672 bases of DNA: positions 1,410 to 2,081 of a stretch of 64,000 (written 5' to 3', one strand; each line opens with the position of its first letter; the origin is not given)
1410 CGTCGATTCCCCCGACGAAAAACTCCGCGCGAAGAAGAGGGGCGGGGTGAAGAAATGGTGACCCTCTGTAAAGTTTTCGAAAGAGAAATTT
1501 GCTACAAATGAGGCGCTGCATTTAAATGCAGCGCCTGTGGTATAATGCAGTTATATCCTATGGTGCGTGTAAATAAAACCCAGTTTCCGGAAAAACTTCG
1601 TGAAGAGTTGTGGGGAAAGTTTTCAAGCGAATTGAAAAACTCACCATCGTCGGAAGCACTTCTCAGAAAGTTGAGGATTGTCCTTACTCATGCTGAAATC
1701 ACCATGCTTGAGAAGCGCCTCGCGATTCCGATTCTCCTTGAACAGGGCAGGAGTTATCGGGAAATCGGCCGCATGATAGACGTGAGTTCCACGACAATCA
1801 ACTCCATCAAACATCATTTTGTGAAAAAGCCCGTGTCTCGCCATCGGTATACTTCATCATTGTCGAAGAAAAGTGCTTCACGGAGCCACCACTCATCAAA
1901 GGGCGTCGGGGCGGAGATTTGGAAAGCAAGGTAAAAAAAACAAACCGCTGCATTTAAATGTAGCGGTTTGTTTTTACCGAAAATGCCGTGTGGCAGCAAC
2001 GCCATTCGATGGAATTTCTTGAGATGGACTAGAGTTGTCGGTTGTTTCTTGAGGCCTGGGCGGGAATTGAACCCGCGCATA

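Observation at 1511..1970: TrpR-like regulator gene bracketed by its own perfect palindromes (self-contained operator-promoter-gene-operator module)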

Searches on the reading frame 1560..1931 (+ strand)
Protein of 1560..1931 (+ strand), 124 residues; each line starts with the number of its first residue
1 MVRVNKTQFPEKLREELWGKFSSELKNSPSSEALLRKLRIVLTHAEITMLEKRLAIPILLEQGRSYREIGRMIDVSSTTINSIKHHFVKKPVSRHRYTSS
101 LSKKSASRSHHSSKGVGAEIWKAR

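Call 7: search_protein_families(library=pfam, proteins=[window:1560-1931:+], max_evalue=1)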
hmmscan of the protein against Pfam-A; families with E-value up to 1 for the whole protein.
window:1560-1931:+ (124 aa): 9 families
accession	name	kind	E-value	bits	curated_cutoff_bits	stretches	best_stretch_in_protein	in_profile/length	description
PF01371.25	Trp_repressor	-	1.2e-08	35.3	27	1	18-81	3-67/88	Trp repressor protein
PF13936.12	HTH_38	-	3.9e-06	26.9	27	1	50-80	7-37/44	Helix-turn-helix domain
PF13384.12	HTH_23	-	0.00034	20.8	24.6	1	52-88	6-42/50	Homeodomain-like domain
PF04545.22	Sigma70_r4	-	0.0014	18.5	24.1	1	50-86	13-43/50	Sigma-70, region 4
PF04218.19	CENP-B_N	-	0.0056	16.7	21.2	1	55-86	14-45/53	CENP-B N-terminal DNA-binding domain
PF08281.18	Sigma70_r4_2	-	0.0075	16.3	25.7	1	47-82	8-45/54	Sigma-70, region 4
PF25787.1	HTH_SB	-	0.0082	16.3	43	1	62-83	21-42/53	Sleeping Beauty transposase HTH domain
PF13518.12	HTH_28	-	0.094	13.3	25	1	59-87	8-36/52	Helix-turn-helix domain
PF11242.13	DUF2774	-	0.1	13.2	29.2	1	54-82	4-32/63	Protein of unknown function (DUF2774)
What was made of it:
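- On TrpR family (Pfam PF01371): 35.3 bits against a cut-off of 27 for the gene at 1560 (call 7).
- There are weak Pfam matches to sigma-70 region 4 (E = 0.0014, call 7).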

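Call 8: search_protein_families(library=ncbifam, proteins=[window:1560-1931:+], max_evalue=1)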
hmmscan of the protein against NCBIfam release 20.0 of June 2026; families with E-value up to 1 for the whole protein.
window:1560-1931:+ (124 aa): 8 families
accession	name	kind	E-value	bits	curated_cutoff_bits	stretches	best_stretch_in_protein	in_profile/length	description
TIGR01321.1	TrpR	equivalog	0.00044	20.6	67.25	1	14-80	5-72/94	trp operon repressor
TIGR02531.1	yecD_yerC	hypoth_equivalog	0.00079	19.8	42.2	1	38-85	25-72/88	YerC/YecD family TrpR-related protein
NF033545.0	transpos_IS630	equivalog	0.0011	18.5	100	1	53-90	2-39/299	IS630 family transposase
NF007216.0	PRK09638.1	equivalog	0.0049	16.7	194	1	44-90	121-169/180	RNA polymerase sigma factor SigY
NF052445.1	RespRegMctR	equivalog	0.016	14.7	300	1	32-90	131-186/205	two-component system response regulator MctR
TIGR02937.1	sigma70-ECF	superfamily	0.031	13.9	42.9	1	59-90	129-160/165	sigma-70 family RNA polymerase sigma factor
NF006270.0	PRK08419.1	equivalog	0.061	12.6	248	1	43-105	160-222/298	lipid A biosynthesis lauroyl acyltransferase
NF047785.1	respo_reg_MadR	equivalog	0.099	12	300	1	29-82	130-182/209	MadR family response regulator transcription factor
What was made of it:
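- On YerC/YecD = HisR (NCBIfam TIGR02531): 19.8 bits against 42.2 (call 8).
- Closest known: HisR. Different: The NCBIfam score of 19.8 is far below the cut-off of 42.2 (call 8).
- Checked: The label YerC/YecD is not justified: NCBIfam TIGR02531 scores 19.8 bits against a cut-off of 42.2 (call 8).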

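Call 13: find_homologous_proteins(query=window:1560-1931:+, max_evalue=0.001)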
Query window:1560-1931:+ (124 aa): 28 proteins with E <= 0.001 among 34 candidates.
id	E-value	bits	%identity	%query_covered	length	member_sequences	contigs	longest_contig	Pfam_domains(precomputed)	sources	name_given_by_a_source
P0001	3.5e-72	258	100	100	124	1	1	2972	PF01371.26,PF13936.13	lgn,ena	-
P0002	6.0e-33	131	56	98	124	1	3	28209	PF01371.26,PF13936.13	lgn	-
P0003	3.1e-26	110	54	85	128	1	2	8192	PF01371.26,PF13384.13,PF13936.13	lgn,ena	-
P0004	5.0e-26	109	66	73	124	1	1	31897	PF01371.26,PF13384.13,PF13936.13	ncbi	-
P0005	7.5e-26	109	57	79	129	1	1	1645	PF01371.26,PF13936.13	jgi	-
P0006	4.7e-25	106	55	79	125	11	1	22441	PF01371.26,PF13936.13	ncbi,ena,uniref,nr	ncbi:hypothetical protein COX26_01765 [Candidatus Jorgensenbacteria bacterium CG23_combo_of_CG06-09_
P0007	2.2e-23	101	51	98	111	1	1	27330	PF01371.26,PF13936.13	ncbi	-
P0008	2.5e-22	97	51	98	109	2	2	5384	PF01371.26,PF13384.13,PF13936.13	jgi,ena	-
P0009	6.2e-22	96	53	79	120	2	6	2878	PF01371.26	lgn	-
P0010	8.5e-22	96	51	81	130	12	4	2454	PF01371.26,PF13936.13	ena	-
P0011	2.4e-21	94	48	90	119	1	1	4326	PF01371.26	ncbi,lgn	-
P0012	8.9e-21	92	53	80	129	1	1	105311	PF01371.26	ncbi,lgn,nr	ncbi:MAG: helix-turn-helix domain-containing protein [Candidatus Brennerbacteria bacterium]|nr:helix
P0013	1.3e-20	92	45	88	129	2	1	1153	PF01371.26,PF13936.13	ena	-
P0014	1.2e-19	89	47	89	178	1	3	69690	PF01371.26,PF13936.13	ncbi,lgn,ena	-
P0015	1.3e-19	88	45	95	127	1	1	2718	PF01371.26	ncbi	-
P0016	1.8e-19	88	59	66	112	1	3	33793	PF01371.26,PF13384.13,PF13936.13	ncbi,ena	-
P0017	3.5e-19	87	48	85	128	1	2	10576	PF01371.26,PF13936.13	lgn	-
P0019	6.7e-18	83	47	88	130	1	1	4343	PF01371.26,PF13936.13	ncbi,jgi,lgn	jgi:uncharacterized protein YerC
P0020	1.2e-17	82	48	79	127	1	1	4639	PF01371.26,PF13936.13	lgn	-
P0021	2.0e-17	81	43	81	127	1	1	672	PF01371.26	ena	-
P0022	2.5e-17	81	53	73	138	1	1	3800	PF01371.26,PF13936.13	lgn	-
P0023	1.1e-16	79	59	59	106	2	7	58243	PF01371.26,PF13936.13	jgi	-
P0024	1.9e-15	75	46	79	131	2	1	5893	PF01371.26,PF13936.13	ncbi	-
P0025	2.3e-15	75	45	80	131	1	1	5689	PF01371.26,PF13936.13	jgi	jgi:Trp operon repressor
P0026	7.7e-15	73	58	59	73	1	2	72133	PF01371.26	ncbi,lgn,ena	-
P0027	2.4e-14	72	65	46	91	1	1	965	PF01371.26,PF13936.13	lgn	-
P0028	1.2e-11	63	50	68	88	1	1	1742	PF01371.26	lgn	-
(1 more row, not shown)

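Call 15: find_related_loci(query=A1, collection=genome_contigs, flank=3000)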
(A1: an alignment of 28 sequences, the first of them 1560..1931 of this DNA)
Query A1 (124 aa) in genome_contigs; peptide patterns used: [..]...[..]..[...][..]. (x = any residue, [..] = any of these).
51 stretches matched a pattern; 11 encode a relative of the query (tblastn E <= 1e-3); 11 distinct loci.
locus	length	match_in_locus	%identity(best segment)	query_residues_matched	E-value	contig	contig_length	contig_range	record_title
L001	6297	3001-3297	55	1-98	1e-31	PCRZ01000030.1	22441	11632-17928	MAG: Candidatus Jorgensenbacteria bacterium CG23_combo_of_CG06-09_8_20_14_all_54_14 CG23_scaffold_2220_c, whole genome s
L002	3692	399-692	53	1-98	2e-29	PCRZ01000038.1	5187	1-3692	MAG: Candidatus Jorgensenbacteria bacterium CG23_combo_of_CG06-09_8_20_14_all_54_14 CG23_scaffold_16195_c, whole genome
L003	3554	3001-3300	50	1-100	3e-29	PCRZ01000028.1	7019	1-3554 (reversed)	MAG: Candidatus Jorgensenbacteria bacterium CG23_combo_of_CG06-09_8_20_14_all_54_14 CG23_scaffold_10045_c, whole genome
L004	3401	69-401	48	1-111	2e-28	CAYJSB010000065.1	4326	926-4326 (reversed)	MAG TPA_asm: uncultured Candidatus Saccharibacteria bacterium isolate ERP125453_co1_310 genome assembly, contig: NODE_28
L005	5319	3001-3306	52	1-102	2e-28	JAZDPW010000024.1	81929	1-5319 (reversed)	MAG: Candidatus Jorgensenbacteria bacterium isolate MEGAHIT-group-0.89 k141_12191730, whole genome shotgun sequence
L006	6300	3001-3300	52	1-100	1e-28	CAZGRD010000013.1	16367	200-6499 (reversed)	MAG TPA_asm: uncultured Candidatus Saccharibacteria bacterium isolate SRP050083_co1_437 genome assembly, contig: NODE_14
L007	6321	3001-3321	47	1-110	4e-26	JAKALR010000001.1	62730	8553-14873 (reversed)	MAG: bacterium isolate WY5.bin131 NODE_694_length_62730_cov_1.797038, whole genome shotgun sequence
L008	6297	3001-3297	53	1-99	4e-25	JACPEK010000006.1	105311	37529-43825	MAG: Candidatus Brennerbacteria bacterium isolate NC_groundwater_333_Ag_B-0.1um_54_13 GD18-4_B1_scaffold_1105749, whole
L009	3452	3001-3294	48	1-97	9e-25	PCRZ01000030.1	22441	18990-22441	MAG: Candidatus Jorgensenbacteria bacterium CG23_combo_of_CG06-09_8_20_14_all_54_14 CG23_scaffold_2220_c, whole genome s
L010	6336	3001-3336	43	1-112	6e-24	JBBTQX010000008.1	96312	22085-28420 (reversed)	MAG: Patescibacteria group bacterium isolate H41-bin082_1 H41_bin082_1_000000000008, whole genome shotgun sequence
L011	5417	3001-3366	32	1-122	8e-15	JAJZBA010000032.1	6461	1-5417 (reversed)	MAG: bacterium isolate HSP1.bin6 NODE_8129_length_6461_cov_2.293338, whole genome shotgun sequence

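Call 18: find_related_loci(query=A1, collection=metagenome_contigs, flank=3000)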
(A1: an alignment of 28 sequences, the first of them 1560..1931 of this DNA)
Query A1 (124 aa) in metagenome_contigs; peptide patterns used: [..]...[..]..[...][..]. (x = any residue, [..] = any of these).
72 stretches matched a pattern; 25 encode a relative of the query (tblastn E <= 1e-3); 25 distinct loci.
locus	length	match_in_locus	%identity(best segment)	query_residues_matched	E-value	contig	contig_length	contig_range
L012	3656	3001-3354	52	1-122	1e-35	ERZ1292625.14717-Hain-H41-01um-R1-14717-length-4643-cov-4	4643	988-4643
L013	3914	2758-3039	60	1-94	1e-32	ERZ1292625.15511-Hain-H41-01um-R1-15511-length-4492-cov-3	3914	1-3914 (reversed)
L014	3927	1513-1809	56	1-98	2e-32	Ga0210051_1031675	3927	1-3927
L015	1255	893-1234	53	1-118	3e-33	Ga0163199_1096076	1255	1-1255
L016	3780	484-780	55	1-98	3e-31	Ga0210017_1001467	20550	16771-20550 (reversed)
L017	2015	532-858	51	1-122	4e-31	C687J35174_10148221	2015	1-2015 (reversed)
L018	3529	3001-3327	51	1-122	4e-31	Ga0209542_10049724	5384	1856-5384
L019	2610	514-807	53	1-98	3e-29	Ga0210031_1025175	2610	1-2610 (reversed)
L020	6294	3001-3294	53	1-98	3e-29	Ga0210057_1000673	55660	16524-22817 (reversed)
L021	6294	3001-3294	53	1-98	3e-29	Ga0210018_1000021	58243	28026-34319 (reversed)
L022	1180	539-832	53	1-98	8e-30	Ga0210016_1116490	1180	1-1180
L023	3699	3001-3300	50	1-100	7e-29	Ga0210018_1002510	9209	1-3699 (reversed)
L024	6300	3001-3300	50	1-100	7e-29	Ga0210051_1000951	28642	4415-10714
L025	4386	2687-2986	52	1-100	3e-28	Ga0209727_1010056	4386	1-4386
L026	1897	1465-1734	58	1-90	2e-28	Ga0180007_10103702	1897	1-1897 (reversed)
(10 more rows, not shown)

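Call 30: search_solved_structures(query=A1, max_evalue=1, show_alignments=2)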
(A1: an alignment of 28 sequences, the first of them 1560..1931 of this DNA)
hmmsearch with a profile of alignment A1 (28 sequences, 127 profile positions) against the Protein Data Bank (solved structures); distinct sequences matched with E-value up to 1: 32.
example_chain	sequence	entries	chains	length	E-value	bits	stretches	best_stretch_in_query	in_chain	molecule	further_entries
3kor_A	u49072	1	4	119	3.1e-06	30.4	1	11-88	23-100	Possible Trp repressor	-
3g1c_A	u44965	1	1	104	0.00021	24.5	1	10-88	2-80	The TrpR like protein from Eubacterium eligens ATCC 27750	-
3frw_A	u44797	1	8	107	0.0025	21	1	10-88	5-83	Putative Trp repressor protein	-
8u3b_G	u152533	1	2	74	0.036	17.3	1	57-100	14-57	Nitrate/nitrite response regulator protein NarL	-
1je8_A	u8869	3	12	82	0.069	16.4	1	56-96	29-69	Nitrate/Nitrite Response Regulator Protein NARL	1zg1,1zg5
1jhg_A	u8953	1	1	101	0.078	16.2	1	12-95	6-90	TRP OPERON REPRESSOR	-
6st7_A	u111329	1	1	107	0.099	15.9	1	12-95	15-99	Trp operon repressor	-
6st6_A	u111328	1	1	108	0.1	15.8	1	12-95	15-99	Trp operon repressor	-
1trr_A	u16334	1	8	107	0.1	15.8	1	12-95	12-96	PROTEIN (TRP REPRESSOR)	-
6ejw_A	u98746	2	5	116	0.12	15.6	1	12-96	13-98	Trp operon repressor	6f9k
1rcs_A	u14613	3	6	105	0.12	15.6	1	12-95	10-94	TRP REPRESSOR | HOLO TRP REPRESSOR | APO TRP REPRESSOR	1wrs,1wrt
6f7f_B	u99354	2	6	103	0.12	15.6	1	12-95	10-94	Trp operon repressor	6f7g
1co0_A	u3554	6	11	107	0.13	15.5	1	12-95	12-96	TRP OPERON REPRESSOR | TRP REPRESSOR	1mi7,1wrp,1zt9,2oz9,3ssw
3wrp_A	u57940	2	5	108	0.13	15.5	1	12-95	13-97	TRP REPRESSOR | Trp operon repressor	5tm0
7x1k_A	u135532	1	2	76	0.15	15.3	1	57-97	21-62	Chemotaxis protein CheY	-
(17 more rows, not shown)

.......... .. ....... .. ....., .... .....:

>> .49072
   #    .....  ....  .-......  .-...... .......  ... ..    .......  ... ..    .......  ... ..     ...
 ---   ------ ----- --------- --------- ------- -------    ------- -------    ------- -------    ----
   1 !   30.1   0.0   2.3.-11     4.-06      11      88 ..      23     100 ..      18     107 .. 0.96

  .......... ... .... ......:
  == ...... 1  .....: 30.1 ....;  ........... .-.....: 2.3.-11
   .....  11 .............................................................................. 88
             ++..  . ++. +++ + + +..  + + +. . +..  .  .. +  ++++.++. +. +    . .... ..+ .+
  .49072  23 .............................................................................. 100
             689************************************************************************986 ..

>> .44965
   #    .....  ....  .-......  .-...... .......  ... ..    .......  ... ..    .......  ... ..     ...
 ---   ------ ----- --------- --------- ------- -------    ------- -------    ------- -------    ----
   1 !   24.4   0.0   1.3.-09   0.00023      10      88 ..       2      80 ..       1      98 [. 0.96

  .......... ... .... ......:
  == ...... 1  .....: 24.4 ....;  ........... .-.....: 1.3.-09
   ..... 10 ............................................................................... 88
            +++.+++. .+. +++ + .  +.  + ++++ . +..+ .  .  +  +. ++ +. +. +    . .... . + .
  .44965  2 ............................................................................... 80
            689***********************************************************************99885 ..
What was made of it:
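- Closest known: HisR. Same: It gives the best sequence matches among solved structures: 3kor at 3e-6 and 3g1c at 2e-4 (call 30).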

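Call 35: find_homologous_proteins(query=A1, max_evalue=0.001)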
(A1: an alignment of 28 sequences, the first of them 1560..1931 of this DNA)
Query A1 (28 sequences) (124 aa, profile of the alignment): 87 proteins with E <= 0.001 among 2234 candidates.
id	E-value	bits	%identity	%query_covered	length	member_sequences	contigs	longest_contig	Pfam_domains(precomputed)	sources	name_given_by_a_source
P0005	5.6e-50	186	57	79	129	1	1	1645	PF01371.26,PF13936.13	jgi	-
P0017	6.9e-50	186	48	85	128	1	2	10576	PF01371.26,PF13936.13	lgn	-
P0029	2.8e-49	184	46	98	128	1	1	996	PF01371.26,PF13936.13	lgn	-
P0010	9.1e-47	176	51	81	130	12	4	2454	PF01371.26,PF13936.13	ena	-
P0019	2.2e-46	175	47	88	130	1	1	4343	PF01371.26,PF13936.13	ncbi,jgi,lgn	jgi:uncharacterized protein YerC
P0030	4.1e-46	174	53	80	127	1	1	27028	PF01371.26,PF13936.13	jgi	-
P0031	9.7e-46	173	51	81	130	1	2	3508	PF01371.26,PF13936.13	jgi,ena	-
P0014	1.4e-45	172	47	89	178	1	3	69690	PF01371.26,PF13936.13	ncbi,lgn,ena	-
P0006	1.4e-45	172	55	79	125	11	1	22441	PF01371.26,PF13936.13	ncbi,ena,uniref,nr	ncbi:hypothetical protein COX26_01765 [Candidatus Jorgensenbacteria bacterium CG23_combo_of_CG06-09_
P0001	1.6e-45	172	100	100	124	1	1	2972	PF01371.26,PF13936.13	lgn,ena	-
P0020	1.9e-45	172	48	79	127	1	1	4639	PF01371.26,PF13936.13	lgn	-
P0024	3.0e-45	171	46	79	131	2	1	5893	PF01371.26,PF13936.13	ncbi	-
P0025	8.6e-45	170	45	80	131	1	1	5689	PF01371.26,PF13936.13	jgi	jgi:Trp operon repressor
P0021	9.3e-45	170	43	81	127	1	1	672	PF01371.26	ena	-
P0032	1.1e-44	169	48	78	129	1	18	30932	PF01371.26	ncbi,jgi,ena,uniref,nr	ncbi:hypothetical protein COU12_02560 [Candidatus Jorgensenbacteria bacterium CG10_big_fil_rev_8_21_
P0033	1.5e-44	169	51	81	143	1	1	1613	PF01371.26,PF13936.13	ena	-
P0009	1.6e-44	169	53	79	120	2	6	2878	PF01371.26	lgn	-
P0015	1.8e-44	169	45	95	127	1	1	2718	PF01371.26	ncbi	-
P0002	2.4e-44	168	56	98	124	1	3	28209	PF01371.26,PF13936.13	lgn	-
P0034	3.4e-44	168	45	84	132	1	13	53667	PF01371.26,PF13936.13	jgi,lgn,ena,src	-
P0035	4.2e-44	167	47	80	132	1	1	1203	PF01371.26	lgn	-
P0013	5.5e-44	167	45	88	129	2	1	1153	PF01371.26,PF13936.13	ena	-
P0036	6.8e-44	167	51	80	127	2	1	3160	PF01371.26,PF13936.13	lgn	-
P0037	1.1e-43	166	44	85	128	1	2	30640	PF01371.26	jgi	jgi:Trp operon repressor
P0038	4.1e-43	164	51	84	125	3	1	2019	PF01371.26,PF13936.13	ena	-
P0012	4.6e-43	164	53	80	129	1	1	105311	PF01371.26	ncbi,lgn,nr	ncbi:MAG: helix-turn-helix domain-containing protein [Candidatus Brennerbacteria bacterium]|nr:helix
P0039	5.1e-43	164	48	85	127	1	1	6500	PF01371.26,PF13936.13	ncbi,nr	ncbi:hypothetical protein D4R51_03530 [bacterium]|nr:MAG: hypothetical protein D4R51_03530 [bacteriu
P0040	5.9e-43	164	49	83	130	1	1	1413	PF01371.26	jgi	jgi:Trp operon repressor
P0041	5.9e-43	164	53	83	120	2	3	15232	PF01371.26,PF13936.13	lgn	-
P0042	6.6e-43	164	48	84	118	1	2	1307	PF01371.26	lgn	-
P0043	6.8e-43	164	44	97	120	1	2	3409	PF01371.26,PF13936.13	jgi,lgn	-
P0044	1.0e-42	163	49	81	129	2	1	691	PF01371.26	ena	-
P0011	4.5e-42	161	48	90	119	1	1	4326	PF01371.26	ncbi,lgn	-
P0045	1.1e-41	160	43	98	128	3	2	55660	PF01371.26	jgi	-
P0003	1.3e-41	159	54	85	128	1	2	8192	PF01371.26,PF13384.13,PF13936.13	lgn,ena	-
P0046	2.0e-41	159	47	80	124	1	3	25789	PF01371.26,PF13936.13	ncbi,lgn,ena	ncbi:MAG: Trp family transcriptional regulator [Patescibacteria group bacterium]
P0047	5.1e-41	157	47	86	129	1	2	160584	PF01371.26,PF13384.13,PF13936.13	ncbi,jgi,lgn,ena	ncbi:MAG: Trp family transcriptional regulator [Candidatus Paceibacterota bacterium]|jgi:uncharacter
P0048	5.3e-41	157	49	79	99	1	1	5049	PF01371.26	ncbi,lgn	-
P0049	5.4e-41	157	47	94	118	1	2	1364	PF01371.26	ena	-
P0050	7.3e-41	157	52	80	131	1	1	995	PF01371.26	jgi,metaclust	metaclust:\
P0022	7.6e-41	157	53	73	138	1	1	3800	PF01371.26,PF13936.13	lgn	-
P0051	1.2e-40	156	46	78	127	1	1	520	PF01371.26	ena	-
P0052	1.3e-40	156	47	88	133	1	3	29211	PF01371.26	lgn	-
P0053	2.3e-39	152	48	79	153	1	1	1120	PF01371.26,PF13936.13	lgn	-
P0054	2.4e-39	152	44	84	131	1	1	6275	PF01371.26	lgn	-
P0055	2.8e-39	152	49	74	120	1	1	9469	PF01371.26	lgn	-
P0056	3.6e-39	152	45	76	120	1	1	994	PF01371.26,PF13936.13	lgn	-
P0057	8.3e-39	150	52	72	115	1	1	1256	PF01371.26,PF13936.13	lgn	-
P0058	9.2e-39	150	45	80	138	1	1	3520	PF01371.26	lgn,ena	-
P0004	1.2e-38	150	66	73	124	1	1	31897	PF01371.26,PF13384.13,PF13936.13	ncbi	-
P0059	1.2e-38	150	51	73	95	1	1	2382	PF01371.26,PF13384.13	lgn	-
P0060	1.7e-38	149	43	90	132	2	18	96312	PF01371.26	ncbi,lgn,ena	ncbi:MAG: Trp family transcriptional regulator [Patescibacteria group bacterium]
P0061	3.9e-38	148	38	97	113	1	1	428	PF01371.26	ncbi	-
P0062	3.5e-37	145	48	77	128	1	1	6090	PF01371.26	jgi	jgi:Trp operon repressor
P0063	5.5e-37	144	40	78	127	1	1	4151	PF01371.26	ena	-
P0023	8.8e-36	141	59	59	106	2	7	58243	PF01371.26,PF13936.13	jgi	-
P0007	9.5e-36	140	51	98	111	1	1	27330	PF01371.26,PF13936.13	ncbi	-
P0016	7.5e-35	138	59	66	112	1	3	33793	PF01371.26,PF13384.13,PF13936.13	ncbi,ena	-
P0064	1.4e-34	137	44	79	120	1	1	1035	PF01371.26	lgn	-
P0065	4.8e-34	135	36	98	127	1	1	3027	PF01371.26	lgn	-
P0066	4.8e-34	135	42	72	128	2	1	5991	PF01371.26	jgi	jgi:uncharacterized protein YerC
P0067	6.5e-34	135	52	70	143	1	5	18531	PF01371.26,PF13384.13,PF13936.13,PF02796.22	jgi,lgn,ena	-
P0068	2.9e-32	129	44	73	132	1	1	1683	PF01371.26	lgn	-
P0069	4.4e-32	129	41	73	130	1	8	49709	PF01371.26,PF13936.13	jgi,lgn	-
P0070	9.2e-32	128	39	94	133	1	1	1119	PF01371.26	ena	-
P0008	9.4e-32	128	51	98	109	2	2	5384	PF01371.26,PF13384.13,PF13936.13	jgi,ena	-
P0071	1.8e-31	127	48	72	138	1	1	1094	PF01371.26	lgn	-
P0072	2.1e-31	126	41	94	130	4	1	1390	PF01371.26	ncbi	-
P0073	2.9e-31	126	51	70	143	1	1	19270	PF01371.26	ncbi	ncbi:MAG: Trp family transcriptional regulator [Candidatus Brennerbacteria bacterium]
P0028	4.0e-30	122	50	68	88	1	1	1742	PF01371.26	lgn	-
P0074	4.3e-30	122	39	67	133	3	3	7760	PF01371.26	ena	-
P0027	1.5e-29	120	65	46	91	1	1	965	PF01371.26,PF13936.13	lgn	-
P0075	4.3e-29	119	40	91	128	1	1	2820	PF01371.26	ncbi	-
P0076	5.0e-29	119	43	70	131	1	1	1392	PF01371.26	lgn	-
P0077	5.2e-29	119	49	70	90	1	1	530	PF01371.26,PF13936.13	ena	-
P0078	2.1e-28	117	48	73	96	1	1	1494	PF01371.26,PF13936.13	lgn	-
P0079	8.4e-28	115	36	98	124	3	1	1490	PF01371.26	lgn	-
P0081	1.4e-26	111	48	65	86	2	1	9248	PF01371.26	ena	-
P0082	1.5e-26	111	35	98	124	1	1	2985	PF01371.26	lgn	-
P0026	2.1e-26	110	58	59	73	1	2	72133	PF01371.26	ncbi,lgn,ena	-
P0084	8.9e-21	92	43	65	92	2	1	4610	PF01371.26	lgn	-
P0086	4.0e-20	90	38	73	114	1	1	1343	PF01371.26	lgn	-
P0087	2.4e-19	87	45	50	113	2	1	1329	PF01371.26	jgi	jgi:Trp operon repressor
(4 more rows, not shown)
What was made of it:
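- On TrpR family (Pfam PF01371): Homologs are pre-annotated as PF01371 (calls 13, 35).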

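Call 37: predict_structure(alignment_id=A1)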
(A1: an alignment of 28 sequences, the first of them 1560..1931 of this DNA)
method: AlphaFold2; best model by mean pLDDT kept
length: 124 residues; sequences in the alignment: 28
mean_pLDDT: 81.8   pTM: 0.58
mean pLDDT of the five models: 81.8, 79.3, 79.1, 77.9, 77.8
residues with pLDDT >= 90: 73; 70-90: 14; 50-70: 36; < 50: 1
segments of 3 or more residues with pLDDT < 50: none
pLDDT, mean of each block of 10 residues (from residue 1): 72 93 91 93 95 96 96 96 86 64 55 56 53
secondary structure, 60 per line:
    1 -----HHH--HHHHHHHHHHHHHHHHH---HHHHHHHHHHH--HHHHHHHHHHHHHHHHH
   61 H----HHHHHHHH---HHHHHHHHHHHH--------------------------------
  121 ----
elements in order: H11-27 H31-41 H44-61 H66-73 H77-88
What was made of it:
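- On TrpR family (Pfam PF01371): The AlphaFold model has pLDDT above 90 for residues 10-88, with helices at 11-27, 31-41, 44-61, 66-73 and 77-88 (call 37).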
